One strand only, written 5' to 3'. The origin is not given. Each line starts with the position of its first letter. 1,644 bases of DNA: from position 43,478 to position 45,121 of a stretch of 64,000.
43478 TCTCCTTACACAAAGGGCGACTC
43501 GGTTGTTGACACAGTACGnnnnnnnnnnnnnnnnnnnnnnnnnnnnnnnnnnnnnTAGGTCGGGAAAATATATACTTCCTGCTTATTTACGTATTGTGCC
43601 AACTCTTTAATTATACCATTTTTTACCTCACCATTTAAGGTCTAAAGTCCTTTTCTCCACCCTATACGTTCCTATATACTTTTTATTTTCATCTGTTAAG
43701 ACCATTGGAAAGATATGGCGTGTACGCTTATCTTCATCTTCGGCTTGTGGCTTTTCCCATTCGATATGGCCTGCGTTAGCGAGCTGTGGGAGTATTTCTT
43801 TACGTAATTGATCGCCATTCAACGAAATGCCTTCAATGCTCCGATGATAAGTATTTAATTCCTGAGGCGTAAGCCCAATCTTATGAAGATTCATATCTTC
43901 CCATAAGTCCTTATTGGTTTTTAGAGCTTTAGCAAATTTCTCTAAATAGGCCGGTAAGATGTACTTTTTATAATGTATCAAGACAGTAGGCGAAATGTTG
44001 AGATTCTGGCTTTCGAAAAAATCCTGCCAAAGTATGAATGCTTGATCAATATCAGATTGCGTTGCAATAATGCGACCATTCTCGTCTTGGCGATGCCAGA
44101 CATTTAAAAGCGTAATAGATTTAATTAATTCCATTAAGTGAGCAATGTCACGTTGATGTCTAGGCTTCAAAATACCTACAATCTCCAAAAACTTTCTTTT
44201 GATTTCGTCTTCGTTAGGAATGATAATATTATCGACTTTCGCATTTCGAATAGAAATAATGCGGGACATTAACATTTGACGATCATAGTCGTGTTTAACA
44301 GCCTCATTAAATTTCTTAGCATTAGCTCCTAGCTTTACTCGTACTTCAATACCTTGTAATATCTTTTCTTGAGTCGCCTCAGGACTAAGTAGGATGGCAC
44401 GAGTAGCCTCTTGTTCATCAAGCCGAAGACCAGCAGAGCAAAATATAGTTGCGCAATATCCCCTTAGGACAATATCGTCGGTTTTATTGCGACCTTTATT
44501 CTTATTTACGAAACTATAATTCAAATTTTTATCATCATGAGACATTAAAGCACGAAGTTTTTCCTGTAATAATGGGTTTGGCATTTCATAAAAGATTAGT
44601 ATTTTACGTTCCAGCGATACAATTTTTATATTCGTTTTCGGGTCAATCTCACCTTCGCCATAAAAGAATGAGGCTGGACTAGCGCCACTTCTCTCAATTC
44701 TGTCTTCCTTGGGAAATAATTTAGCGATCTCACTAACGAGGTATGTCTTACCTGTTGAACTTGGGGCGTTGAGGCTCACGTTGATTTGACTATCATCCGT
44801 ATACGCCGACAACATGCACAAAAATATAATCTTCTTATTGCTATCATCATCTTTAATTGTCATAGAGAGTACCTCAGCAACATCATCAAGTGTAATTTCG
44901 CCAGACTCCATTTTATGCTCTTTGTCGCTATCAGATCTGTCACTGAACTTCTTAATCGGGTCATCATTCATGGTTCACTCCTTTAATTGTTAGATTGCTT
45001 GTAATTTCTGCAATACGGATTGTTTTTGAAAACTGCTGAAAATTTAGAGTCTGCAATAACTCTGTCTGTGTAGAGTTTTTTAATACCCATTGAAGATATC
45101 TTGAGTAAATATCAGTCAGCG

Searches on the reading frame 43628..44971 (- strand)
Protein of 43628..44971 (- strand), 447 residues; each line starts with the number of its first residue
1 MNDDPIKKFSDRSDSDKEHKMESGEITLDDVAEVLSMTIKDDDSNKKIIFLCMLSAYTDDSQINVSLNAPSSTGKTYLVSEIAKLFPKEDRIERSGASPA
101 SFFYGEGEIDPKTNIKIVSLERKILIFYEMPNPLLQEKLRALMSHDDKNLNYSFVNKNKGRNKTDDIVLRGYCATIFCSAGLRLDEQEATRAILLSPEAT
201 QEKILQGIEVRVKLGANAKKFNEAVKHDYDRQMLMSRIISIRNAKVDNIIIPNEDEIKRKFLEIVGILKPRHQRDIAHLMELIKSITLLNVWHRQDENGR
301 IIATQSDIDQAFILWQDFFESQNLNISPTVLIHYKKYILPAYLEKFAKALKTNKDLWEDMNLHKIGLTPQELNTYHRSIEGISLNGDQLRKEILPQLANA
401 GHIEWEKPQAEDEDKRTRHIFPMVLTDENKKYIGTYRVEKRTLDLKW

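Call 40: find_encoding_contigs(protein=window:43628-44971:-, flank=10000, max_places=10)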
Protein window:43628-44971:- (447 aa): 21 contigs read that carry it; 8 places shown.
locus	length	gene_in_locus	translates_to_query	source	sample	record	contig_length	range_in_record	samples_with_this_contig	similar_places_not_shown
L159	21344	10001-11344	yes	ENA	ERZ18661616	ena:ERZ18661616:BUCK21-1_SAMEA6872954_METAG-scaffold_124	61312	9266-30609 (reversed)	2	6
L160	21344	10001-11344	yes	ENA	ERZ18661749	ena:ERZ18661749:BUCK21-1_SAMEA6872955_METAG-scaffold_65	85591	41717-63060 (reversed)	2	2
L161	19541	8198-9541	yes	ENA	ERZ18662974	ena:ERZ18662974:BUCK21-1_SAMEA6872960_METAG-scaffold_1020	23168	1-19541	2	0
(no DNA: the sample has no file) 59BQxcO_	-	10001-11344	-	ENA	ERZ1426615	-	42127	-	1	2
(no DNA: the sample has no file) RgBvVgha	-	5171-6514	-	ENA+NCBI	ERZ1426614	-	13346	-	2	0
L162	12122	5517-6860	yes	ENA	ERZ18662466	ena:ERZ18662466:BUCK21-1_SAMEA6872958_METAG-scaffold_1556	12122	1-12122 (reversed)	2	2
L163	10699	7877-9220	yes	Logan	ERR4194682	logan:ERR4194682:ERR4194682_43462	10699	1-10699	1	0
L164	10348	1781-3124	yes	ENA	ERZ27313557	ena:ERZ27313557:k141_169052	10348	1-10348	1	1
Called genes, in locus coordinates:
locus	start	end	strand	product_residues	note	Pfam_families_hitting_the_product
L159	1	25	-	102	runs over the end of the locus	-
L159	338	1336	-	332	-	PF02661:Fic (weak)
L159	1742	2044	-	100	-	-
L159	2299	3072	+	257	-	PF02463:SMC_N (faint), PF00005:ABC_tran, PF13175:AAA_15 (faint), PF13304:AAA_21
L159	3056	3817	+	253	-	PF01061:ABC2_membrane, PF12698:ABC2_membrane_3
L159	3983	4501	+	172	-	-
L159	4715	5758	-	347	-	-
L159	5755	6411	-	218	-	-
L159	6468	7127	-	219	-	PF07501:G5 (faint)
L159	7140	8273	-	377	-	PF08450:SGL (faint), PF25021:TEN_NHL (weak), PF06739:SBBP (faint), PF24684:Vgb_lyase (faint), PF25021:TEN_NHL, PF01436:NHL (weak)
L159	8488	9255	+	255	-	-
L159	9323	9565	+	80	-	-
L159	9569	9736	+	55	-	-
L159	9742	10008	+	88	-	-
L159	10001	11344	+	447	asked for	-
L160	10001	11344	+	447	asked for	-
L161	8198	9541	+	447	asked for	-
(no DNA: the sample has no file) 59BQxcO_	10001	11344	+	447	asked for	-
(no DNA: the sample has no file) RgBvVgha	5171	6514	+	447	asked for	-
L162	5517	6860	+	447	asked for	-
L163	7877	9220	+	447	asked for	-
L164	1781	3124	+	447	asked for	-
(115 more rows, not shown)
